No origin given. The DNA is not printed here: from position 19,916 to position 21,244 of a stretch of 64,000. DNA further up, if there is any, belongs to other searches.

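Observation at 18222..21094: Orphan RiPP-like locus: two complete radical-SAM/SPASM enzymes flanking a small Cys-containing ORF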

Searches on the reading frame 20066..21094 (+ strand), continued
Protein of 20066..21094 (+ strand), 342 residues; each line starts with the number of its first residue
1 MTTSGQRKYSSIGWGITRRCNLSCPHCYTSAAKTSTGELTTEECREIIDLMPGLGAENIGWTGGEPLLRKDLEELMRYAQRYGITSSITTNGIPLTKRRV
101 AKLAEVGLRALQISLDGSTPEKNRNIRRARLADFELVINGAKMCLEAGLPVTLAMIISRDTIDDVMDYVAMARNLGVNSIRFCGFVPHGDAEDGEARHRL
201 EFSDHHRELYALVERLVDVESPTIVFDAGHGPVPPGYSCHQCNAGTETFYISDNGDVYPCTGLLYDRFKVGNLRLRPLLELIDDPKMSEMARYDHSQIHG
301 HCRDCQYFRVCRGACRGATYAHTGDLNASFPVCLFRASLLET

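Call 46: find_encoding_contigs(protein=P0148, flank=5000, max_places=1)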
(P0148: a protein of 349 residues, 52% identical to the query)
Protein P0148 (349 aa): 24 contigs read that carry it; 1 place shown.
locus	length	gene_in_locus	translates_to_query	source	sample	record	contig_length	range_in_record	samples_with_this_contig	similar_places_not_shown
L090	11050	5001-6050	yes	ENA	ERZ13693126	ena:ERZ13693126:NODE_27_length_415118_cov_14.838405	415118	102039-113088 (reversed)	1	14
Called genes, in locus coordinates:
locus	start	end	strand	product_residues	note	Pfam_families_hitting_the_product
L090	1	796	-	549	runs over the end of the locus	PF00781:DAGK_cat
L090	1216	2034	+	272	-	PF20244:DUF6599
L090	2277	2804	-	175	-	PF00578:AhpC-TSA, PF08534:Redoxin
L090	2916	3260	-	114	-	-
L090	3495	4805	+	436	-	PF13353:Fer4_12 (faint), PF04055:Radical_SAM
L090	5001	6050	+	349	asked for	PF04055:Radical_SAM, PF13353:Fer4_12 (weak), PF13186:SPASM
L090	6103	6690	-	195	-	PF01914:MarC, PF03741:TerC (weak)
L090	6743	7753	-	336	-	PF00180:Iso_dh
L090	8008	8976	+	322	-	PF00586:AIRS, PF02769:AIRS_C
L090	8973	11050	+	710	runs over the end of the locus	-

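Call 78: predict_structure(alignment_id=A4)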
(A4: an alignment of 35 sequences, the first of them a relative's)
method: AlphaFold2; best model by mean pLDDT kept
length: 342 residues; sequences in the alignment: 35
mean_pLDDT: 89.8   pTM: 0.88
mean pLDDT of the five models: 89.8, 89.2, 87.9, 87.3, 84.9
residues with pLDDT >= 90: 232; 70-90: 86; 50-70: 19; < 50: 5
segments of 3 or more residues with pLDDT < 50: 1-4
pLDDT, mean of each block of 10 residues (from residue 1): 60 94 73 85 98 95 94 98 97 96 94 97 93 97 97 94 97 97 87 86 84 89 85 59 93 96 91 97 96 93 88 88 92 82 52
secondary structure, 60 per line:
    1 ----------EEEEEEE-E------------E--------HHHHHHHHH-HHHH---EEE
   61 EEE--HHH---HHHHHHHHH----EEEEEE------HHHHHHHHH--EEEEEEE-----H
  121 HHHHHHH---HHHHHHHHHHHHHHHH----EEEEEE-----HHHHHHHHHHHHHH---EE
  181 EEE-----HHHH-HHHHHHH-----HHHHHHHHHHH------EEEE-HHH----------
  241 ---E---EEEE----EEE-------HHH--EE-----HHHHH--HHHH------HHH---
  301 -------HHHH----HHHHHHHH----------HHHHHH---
elements in order: E11-17 H41-49 H51-54 E58-63 H72-80 E85-90 H97-105 E108-114 H120-127 H131-146 E151-156 H162-175 E179-183 H189-192 H194-200 H206-216 E223-226 E248-251 E256-258 H278-282 H285-288 H308-311 H316-323 H334-339

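Call 80: fold_search(model_id=the predicted structure, library=pdb)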
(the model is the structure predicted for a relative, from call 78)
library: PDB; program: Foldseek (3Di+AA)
matches with E <= 10: 1842; with E <= 0.001: 212
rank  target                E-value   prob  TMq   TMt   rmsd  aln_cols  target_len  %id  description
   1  6c8v                  3.2e-18  1.00  0.63  0.68   6.5       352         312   22  X-ray structure of PqqE from Methylobacterium extorquens (released 2018-02-14)
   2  6efn                  1.8e-17  1.00  0.68  0.61   3.2       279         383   26  Structure of a RiPP maturase, SkfB (released 2018-10-24)
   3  7vob                  1.7e-15  1.00  0.68  0.71   5.1       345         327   18  The crystal structure of a Radical SAM Enzyme BlsE involved in the Biosynthesis of Blasticidin S (released 2022-05-04)
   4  5v1s_A                6.0e-15  1.00  0.73  0.60   4.2       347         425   18  Crystal structure of Streptococcus suis SuiB bound to S-adenosylmethionine (released 2017-08-30)
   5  5v1q_A                6.7e-15  1.00  0.73  0.60   4.4       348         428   17  Crystal structure of Streptococcus suis SuiB (released 2017-08-30)
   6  5why_A                1.3e-14  1.00  0.70  0.59   4.8       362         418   20  Structural Insights into Thioether Bond Formation in the Biosynthesis of Sactipeptides (released 2017-07-26)
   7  4k37_A                1.4e-14  1.00  0.74  0.71   4.5       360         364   19  Native anSMEcpe with bound AdoMet (released 2013-05-08)
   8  4k36_A                2.6e-14  1.00  0.75  0.68   4.7       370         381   19  His6 tagged anSMEcpe with bound AdoMet (released 2013-05-08)
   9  5v1q_B                2.9e-14  1.00  0.74  0.59   4.3       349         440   17  Crystal structure of Streptococcus suis SuiB (released 2017-08-30)
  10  4k38_A                2.9e-14  1.00  0.74  0.69   4.8       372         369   19  Native anSMEcpe with bound AdoMet and Kp18Cys peptide (released 2013-05-08)
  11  5wgg_A                3.3e-14  1.00  0.71  0.57   5.9       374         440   20  Structural Insights into Thioether Bond Formation in the Biosynthesis of Sactipeptides (released 2017-07-26)
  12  4k36_B                4.2e-14  1.00  0.73  0.69   4.9       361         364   19  His6 tagged anSMEcpe with bound AdoMet (released 2013-05-08)
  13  5v1t_A                7.1e-14  1.00  0.73  0.59   4.7       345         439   17  Crystal structure of Streptococcus suis SuiB bound to precursor peptide SuiA (released 2017-08-30)
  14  4k37_B                7.5e-14  1.00  0.76  0.71   4.6       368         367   19  Native anSMEcpe with bound AdoMet (released 2013-05-08)
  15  5v1s_B                8.9e-14  1.00  0.69  0.57   5.0       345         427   17  Crystal structure of Streptococcus suis SuiB bound to S-adenosylmethionine (released 2017-08-30)
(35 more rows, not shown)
